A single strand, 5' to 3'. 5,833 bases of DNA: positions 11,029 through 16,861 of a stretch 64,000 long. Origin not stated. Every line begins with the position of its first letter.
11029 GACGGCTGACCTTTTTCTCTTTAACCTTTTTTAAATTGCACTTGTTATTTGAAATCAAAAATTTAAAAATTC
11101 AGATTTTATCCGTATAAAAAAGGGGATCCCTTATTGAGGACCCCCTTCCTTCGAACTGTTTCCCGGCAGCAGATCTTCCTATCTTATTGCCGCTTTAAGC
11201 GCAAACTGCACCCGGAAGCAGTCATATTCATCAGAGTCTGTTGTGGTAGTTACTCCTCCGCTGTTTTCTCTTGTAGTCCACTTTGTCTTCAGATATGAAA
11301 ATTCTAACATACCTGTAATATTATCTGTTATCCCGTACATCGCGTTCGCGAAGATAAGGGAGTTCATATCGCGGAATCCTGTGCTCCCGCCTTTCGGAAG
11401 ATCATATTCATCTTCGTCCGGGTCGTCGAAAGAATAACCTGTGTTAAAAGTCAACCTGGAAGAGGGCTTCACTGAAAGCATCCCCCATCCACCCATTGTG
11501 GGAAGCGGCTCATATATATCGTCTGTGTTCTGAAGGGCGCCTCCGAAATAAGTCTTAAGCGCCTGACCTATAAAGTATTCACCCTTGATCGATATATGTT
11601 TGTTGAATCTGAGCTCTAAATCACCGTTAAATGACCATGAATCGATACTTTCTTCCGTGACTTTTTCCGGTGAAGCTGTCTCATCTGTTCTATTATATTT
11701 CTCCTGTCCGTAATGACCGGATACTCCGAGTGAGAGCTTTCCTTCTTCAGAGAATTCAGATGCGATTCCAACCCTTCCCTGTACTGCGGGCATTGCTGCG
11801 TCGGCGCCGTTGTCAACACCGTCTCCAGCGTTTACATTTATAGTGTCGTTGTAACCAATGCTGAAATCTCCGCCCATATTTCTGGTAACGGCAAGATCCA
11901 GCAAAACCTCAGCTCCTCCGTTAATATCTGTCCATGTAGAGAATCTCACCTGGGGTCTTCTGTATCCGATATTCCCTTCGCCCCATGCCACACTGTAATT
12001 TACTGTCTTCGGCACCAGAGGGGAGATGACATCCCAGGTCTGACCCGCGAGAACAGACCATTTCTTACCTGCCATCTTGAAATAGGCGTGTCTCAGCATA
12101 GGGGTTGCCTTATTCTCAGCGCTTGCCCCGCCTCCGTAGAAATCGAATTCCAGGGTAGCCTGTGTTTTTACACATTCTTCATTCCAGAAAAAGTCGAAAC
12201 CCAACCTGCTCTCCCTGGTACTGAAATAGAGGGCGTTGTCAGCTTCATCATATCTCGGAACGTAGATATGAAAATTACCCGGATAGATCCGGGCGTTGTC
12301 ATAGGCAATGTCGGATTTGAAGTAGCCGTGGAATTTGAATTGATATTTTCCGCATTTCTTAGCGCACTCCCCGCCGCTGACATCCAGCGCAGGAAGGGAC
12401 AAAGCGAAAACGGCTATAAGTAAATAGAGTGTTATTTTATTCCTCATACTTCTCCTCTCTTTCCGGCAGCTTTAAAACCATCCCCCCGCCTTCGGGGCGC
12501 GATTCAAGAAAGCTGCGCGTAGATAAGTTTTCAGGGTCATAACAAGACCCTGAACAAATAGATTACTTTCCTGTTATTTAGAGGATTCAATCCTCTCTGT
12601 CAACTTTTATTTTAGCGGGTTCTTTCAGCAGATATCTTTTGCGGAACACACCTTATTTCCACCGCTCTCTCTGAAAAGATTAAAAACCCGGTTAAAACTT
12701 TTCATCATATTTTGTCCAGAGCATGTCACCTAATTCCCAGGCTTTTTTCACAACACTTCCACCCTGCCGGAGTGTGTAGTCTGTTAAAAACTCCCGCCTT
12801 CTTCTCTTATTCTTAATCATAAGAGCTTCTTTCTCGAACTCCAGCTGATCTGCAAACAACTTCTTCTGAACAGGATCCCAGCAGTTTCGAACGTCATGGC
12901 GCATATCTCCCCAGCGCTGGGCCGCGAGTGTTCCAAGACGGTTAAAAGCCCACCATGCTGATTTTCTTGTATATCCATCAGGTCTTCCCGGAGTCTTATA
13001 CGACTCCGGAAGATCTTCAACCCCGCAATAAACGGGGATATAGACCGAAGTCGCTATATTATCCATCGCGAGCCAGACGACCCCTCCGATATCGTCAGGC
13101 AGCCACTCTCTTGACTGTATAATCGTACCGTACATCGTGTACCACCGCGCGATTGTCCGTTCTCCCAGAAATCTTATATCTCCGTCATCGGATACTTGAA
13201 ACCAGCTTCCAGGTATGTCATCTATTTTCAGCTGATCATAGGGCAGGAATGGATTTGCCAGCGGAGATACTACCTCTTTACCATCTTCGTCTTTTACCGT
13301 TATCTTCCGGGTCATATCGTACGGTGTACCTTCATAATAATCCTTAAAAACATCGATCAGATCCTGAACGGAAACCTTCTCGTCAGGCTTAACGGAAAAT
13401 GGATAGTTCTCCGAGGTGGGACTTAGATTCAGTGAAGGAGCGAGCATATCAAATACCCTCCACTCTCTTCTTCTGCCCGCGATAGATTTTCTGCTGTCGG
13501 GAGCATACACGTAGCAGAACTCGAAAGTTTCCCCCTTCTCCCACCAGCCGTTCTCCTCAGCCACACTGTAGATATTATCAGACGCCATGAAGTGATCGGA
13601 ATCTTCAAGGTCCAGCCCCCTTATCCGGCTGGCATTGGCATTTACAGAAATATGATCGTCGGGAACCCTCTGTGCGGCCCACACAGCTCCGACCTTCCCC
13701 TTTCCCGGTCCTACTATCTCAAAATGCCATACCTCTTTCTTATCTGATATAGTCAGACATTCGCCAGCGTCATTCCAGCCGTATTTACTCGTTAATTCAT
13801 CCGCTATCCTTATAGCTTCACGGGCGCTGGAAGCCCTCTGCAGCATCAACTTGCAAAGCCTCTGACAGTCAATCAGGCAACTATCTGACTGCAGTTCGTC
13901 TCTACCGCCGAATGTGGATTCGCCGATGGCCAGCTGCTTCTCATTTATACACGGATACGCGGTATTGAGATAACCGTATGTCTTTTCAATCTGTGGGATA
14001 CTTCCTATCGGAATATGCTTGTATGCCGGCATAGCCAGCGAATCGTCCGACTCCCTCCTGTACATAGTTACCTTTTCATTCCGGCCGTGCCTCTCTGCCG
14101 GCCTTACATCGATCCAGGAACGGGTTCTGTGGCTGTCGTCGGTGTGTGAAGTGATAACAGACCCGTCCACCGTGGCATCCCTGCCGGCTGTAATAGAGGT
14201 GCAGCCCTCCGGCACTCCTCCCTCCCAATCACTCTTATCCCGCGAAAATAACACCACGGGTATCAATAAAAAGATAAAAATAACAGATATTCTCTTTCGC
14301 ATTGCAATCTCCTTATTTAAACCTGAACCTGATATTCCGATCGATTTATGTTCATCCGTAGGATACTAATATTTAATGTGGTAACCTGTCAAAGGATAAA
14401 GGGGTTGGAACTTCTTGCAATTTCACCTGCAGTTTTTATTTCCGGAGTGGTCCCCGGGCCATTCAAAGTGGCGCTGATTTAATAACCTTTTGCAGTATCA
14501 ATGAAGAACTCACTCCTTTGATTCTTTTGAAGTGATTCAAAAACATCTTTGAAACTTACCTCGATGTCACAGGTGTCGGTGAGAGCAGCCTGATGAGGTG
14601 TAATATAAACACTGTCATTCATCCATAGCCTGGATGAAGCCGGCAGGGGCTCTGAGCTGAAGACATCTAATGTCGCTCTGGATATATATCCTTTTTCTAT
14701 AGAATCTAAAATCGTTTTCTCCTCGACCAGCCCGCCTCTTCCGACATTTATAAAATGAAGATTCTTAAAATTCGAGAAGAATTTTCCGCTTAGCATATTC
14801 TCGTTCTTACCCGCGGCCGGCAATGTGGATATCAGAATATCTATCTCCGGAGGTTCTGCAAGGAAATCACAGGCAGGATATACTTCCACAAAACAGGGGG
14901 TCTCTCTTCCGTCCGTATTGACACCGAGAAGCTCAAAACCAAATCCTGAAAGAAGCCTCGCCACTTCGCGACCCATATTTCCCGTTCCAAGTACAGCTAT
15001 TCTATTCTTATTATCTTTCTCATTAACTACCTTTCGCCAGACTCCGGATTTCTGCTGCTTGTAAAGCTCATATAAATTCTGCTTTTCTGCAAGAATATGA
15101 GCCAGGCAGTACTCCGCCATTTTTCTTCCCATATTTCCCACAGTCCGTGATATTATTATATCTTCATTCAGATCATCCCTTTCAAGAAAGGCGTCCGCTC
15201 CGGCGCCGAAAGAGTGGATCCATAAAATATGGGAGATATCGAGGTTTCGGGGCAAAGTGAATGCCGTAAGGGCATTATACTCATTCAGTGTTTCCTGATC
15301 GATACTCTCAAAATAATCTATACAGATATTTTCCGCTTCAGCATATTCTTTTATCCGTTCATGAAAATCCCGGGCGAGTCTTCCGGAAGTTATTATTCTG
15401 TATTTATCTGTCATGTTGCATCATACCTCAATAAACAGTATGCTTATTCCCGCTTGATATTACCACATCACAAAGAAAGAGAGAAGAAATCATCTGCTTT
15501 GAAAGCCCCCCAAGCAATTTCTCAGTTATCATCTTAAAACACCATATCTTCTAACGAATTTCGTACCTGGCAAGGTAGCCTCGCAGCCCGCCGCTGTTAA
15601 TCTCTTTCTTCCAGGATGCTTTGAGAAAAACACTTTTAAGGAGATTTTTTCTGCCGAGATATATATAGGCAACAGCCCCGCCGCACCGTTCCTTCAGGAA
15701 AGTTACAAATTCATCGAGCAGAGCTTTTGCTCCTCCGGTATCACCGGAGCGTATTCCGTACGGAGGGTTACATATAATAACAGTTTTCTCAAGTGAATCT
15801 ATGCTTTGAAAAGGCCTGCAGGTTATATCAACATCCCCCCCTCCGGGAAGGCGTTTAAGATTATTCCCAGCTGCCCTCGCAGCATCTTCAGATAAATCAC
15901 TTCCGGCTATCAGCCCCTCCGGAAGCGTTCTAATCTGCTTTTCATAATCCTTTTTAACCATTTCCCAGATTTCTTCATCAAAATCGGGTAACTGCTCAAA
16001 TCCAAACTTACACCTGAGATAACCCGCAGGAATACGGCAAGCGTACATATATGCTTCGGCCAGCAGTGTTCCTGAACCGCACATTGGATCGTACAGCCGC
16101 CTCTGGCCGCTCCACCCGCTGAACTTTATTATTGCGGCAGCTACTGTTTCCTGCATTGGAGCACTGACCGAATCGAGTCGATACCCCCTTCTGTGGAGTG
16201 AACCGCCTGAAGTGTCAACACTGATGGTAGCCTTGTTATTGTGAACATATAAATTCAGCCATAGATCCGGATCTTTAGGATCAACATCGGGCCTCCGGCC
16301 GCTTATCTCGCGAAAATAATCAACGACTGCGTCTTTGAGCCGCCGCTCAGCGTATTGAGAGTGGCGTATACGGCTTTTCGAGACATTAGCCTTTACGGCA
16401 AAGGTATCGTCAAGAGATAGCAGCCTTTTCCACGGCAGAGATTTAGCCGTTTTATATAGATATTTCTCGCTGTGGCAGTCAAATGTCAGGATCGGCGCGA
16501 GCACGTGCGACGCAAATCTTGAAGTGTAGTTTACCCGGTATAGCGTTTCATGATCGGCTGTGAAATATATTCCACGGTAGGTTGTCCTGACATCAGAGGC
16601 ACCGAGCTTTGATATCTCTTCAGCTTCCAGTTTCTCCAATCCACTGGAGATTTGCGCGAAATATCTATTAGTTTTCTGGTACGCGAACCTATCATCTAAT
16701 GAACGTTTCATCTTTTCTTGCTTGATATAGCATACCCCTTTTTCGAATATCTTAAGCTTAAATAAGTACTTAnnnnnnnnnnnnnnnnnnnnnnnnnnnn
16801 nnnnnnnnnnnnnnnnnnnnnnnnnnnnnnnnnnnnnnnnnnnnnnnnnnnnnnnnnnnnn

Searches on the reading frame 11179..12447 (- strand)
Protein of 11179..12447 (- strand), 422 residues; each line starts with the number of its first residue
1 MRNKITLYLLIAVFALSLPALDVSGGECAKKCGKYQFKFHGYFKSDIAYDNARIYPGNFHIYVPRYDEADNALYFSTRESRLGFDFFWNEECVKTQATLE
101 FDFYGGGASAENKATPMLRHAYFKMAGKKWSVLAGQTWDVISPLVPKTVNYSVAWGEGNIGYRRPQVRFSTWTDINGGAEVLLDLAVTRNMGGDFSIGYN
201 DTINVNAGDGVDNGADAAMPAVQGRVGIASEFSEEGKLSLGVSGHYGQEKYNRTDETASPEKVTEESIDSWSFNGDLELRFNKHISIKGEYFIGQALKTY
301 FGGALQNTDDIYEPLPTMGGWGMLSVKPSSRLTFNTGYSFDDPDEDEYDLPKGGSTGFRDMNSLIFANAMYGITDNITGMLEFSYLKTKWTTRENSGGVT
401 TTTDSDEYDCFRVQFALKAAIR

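Call 45: search_protein_families(library=pfam, proteins=[window:11179-12447:-])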
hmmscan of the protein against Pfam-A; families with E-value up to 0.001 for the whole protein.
window:11179-12447:- (422 aa): 1 family
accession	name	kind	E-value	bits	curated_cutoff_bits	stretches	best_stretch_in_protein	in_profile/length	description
PF13505.12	OMP_b-brl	-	2.5e-05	25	28.7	1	173-291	40-150/175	Outer membrane protein beta-barrel domain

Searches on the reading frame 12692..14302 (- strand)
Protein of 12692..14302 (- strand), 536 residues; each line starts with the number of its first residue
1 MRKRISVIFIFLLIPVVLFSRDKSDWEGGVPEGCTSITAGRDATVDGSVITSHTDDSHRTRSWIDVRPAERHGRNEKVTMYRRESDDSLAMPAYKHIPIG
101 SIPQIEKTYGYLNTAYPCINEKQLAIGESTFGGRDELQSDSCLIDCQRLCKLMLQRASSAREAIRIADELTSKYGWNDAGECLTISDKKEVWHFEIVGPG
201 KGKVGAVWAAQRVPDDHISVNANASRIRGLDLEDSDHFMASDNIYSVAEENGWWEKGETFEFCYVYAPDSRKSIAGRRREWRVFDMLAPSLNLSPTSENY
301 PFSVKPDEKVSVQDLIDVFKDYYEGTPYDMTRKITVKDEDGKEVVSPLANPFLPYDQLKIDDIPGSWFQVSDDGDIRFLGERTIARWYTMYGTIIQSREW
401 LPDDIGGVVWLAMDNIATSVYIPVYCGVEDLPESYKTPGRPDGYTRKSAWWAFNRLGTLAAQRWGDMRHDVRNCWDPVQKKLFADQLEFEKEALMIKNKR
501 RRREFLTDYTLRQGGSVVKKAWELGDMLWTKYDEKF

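Call 45: search_protein_families(library=pfam, proteins=[window:12692-14302:-])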
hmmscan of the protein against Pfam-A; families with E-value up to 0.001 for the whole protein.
window:12692-14302:- (536 aa): 1 family
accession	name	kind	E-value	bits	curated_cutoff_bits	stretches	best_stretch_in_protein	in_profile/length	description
PF03577.20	Peptidase_C69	-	6.9e-69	233.2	23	1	34-475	2-400/402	Peptidase family C69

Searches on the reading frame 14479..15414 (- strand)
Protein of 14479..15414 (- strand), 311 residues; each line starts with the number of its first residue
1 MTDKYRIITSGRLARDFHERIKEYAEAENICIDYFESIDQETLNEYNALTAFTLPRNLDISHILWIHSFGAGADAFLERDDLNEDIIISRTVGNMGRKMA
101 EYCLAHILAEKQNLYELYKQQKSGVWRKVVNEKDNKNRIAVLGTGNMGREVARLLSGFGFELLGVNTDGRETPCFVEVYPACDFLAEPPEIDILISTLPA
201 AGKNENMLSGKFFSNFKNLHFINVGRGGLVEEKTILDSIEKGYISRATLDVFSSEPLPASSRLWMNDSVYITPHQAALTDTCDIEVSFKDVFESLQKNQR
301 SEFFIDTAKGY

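Call 70: search_protein_families(library=pfam, proteins=[window:14479-15414:-], max_evalue=0.00001)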
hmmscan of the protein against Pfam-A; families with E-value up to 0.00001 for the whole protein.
window:14479-15414:- (311 aa): 1 family
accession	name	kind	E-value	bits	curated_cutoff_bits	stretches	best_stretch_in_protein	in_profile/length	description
PF02826.25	2-Hacid_dh_C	-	9.4e-35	120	25.1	1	104-276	1-178/178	D-isomer specific 2-hydroxyacid dehydrogenase, NAD binding domain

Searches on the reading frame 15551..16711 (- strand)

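Call 70: search_protein_families(library=pfam, proteins=[window:15551-16711:-], max_evalue=0.00001)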
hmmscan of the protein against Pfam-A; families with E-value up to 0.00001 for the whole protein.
window:15551-16711:- (386 aa): 3 families
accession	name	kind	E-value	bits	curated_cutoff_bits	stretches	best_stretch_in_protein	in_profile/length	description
PF01170.24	UPF0020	-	4.2e-34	118.4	22.3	1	175-371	1-186/197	RMKL-like, methyltransferase domain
PF02926.22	THUMP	-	5.2e-19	68.9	20.6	1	81-166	3-84/84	THUMP domain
PF22020.1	RlmL_1st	-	1.9e-13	50.6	27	1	17-71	2-55/55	RlmL ferredoxin-like domain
